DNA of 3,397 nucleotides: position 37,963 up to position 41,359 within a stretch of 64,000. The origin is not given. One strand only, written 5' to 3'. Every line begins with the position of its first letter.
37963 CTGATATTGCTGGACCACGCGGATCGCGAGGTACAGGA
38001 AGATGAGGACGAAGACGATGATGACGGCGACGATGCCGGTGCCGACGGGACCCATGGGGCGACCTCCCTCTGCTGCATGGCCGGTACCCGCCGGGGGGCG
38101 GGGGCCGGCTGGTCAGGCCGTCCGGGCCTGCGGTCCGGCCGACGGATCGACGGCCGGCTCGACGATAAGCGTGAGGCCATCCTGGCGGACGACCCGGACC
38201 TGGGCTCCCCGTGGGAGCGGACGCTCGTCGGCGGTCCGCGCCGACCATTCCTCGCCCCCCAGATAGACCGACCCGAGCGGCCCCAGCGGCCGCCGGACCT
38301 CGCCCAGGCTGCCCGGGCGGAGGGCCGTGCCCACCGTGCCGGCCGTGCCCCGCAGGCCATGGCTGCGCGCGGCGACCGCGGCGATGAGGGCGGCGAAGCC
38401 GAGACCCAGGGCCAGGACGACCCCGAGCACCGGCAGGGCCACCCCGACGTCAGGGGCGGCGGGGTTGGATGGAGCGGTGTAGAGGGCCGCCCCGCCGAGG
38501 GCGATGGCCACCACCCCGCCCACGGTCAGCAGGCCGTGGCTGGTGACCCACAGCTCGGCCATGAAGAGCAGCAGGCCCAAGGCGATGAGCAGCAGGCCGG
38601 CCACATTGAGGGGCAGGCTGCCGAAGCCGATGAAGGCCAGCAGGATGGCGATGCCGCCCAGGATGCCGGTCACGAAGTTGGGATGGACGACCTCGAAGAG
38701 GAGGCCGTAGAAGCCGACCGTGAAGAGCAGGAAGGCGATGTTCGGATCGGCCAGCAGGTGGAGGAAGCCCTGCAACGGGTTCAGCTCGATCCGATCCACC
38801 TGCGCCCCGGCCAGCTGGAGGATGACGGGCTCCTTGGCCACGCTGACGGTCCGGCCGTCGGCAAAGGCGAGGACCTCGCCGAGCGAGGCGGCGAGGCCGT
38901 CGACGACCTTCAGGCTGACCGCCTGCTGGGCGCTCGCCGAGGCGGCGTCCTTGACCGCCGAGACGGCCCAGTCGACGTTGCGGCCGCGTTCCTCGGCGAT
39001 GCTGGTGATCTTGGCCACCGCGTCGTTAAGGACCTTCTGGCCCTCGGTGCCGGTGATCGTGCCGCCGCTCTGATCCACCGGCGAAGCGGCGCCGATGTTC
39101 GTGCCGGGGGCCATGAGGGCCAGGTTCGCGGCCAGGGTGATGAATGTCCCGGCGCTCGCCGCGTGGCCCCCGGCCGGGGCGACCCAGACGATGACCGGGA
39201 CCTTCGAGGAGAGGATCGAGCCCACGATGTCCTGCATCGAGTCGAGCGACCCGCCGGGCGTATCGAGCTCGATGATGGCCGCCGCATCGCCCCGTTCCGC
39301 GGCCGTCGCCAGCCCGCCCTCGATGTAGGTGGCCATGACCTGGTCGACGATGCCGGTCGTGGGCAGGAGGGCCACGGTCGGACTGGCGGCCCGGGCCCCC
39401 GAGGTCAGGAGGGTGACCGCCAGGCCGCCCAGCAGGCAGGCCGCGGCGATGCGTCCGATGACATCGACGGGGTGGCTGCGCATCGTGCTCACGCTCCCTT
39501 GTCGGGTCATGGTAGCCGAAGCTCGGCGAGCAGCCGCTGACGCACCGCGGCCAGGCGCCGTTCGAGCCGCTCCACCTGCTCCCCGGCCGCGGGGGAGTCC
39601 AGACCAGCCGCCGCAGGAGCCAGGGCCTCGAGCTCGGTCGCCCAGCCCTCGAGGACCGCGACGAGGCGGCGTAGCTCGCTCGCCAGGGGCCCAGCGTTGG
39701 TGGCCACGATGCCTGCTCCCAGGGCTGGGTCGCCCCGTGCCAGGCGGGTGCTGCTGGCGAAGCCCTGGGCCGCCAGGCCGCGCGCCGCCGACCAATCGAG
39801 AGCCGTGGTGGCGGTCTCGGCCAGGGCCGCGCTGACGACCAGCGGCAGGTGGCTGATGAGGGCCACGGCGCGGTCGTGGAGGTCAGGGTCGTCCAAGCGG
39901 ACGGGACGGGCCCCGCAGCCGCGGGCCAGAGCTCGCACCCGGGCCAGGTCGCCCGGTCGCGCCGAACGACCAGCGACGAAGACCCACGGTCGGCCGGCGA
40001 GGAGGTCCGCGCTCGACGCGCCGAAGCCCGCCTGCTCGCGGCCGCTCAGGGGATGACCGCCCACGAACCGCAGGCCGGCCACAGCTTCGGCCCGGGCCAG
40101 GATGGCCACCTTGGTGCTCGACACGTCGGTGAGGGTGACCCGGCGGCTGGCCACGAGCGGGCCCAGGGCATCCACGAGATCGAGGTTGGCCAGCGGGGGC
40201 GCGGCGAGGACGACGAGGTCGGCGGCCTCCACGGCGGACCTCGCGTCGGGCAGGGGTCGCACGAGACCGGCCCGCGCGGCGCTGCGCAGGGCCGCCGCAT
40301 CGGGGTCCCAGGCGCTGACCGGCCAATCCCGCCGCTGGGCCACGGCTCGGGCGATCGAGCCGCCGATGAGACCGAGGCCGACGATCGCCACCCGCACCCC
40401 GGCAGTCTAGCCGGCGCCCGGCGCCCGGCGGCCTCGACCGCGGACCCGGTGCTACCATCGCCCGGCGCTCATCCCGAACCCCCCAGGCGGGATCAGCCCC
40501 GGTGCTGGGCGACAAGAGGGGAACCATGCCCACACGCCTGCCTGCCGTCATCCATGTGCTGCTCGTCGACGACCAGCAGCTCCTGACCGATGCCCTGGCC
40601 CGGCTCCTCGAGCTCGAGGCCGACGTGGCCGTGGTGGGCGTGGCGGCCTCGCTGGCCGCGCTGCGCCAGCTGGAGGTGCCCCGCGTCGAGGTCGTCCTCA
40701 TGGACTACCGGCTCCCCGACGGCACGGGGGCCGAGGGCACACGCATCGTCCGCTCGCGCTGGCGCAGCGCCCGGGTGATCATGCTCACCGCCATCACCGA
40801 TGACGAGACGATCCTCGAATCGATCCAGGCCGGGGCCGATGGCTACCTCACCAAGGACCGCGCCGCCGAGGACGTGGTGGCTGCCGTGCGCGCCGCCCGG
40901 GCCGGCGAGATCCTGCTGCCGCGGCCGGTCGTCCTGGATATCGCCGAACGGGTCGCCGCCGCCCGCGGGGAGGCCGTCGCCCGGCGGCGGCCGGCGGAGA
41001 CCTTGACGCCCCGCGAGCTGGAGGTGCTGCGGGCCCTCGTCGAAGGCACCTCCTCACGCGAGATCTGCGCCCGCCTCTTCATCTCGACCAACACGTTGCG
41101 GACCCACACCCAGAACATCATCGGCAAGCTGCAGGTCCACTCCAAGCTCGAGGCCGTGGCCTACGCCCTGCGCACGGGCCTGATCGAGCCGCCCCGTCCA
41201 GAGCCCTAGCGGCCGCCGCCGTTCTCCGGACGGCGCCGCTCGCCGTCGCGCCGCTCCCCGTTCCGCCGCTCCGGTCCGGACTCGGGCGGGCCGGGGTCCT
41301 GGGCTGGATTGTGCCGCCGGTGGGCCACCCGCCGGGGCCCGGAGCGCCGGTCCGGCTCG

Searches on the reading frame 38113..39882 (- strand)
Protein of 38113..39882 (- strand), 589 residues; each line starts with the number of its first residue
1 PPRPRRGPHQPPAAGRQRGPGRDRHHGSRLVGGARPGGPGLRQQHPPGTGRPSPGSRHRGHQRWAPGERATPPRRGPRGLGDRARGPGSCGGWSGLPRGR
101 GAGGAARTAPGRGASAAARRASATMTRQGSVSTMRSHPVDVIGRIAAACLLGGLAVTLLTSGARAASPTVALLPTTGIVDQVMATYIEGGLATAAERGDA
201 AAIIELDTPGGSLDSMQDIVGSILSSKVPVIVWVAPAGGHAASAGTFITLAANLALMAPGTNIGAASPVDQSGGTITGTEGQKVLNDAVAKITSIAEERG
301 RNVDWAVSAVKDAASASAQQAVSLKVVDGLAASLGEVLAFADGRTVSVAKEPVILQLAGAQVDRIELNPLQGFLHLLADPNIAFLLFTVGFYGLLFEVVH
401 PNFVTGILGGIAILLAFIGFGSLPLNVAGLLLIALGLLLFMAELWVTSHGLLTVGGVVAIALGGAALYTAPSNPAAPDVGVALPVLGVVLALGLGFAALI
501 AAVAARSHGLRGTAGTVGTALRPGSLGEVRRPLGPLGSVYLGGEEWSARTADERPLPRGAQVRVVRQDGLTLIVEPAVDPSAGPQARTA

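Call 80: search_protein_families(library=pfam, proteins=[window:38113-39882:-], max_evalue=0.00001)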
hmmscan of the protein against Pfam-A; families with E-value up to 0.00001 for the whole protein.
window:38113-39882:- (589 aa): 3 families
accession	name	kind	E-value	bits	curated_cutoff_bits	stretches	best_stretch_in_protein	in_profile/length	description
PF25145.1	NfeD1b_N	-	2e-21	76.9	40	1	170-325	2-150/189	NfeD1b, N-terminal domain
PF24961.1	NfeD_membrane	-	4.4e-18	65.9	26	1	381-499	1-112/119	NfeD integral membrane domain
PF01957.25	NfeD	-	2.9e-14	53.4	29.1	1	524-576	6-57/57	NfeD-like C-terminal, partner-binding domain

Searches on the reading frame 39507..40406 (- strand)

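Call 80: search_protein_families(library=pfam, proteins=[window:39507-40406:-], max_evalue=0.00001)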
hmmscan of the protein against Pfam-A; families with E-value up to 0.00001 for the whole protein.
window:39507-40406:- (299 aa): 3 families
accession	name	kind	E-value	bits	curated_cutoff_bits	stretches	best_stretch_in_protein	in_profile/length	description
PF02153.23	PDH_N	-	1e-19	71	26.5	1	27-167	11-151/154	Prephenate dehydrogenase, nucleotide-binding domain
PF20463.3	PDH_C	-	4.6e-14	53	22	1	173-250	1-79/102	Prephenate dehydrogenase, dimerization domain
PF03807.23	F420_oxidored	-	4.2e-06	27.7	21.6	0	5-81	1-79/94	NADP oxidoreductase coenzyme F420-dependent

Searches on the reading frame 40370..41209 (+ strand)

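Call 80: search_protein_families(library=pfam, proteins=[window:40370-41209:+], max_evalue=0.00001)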
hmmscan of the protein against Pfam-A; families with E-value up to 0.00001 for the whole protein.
window:40370-41209:+ (279 aa): 2 families
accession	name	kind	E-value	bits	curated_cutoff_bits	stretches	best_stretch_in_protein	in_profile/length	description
PF00072.30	Response_reg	-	1.4e-21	77.2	30.2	1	63-174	1-111/111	Response regulator receiver domain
PF00196.25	GerE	-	2.3e-17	62.8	23.5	1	211-266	2-57/57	Bacterial regulatory proteins, luxR family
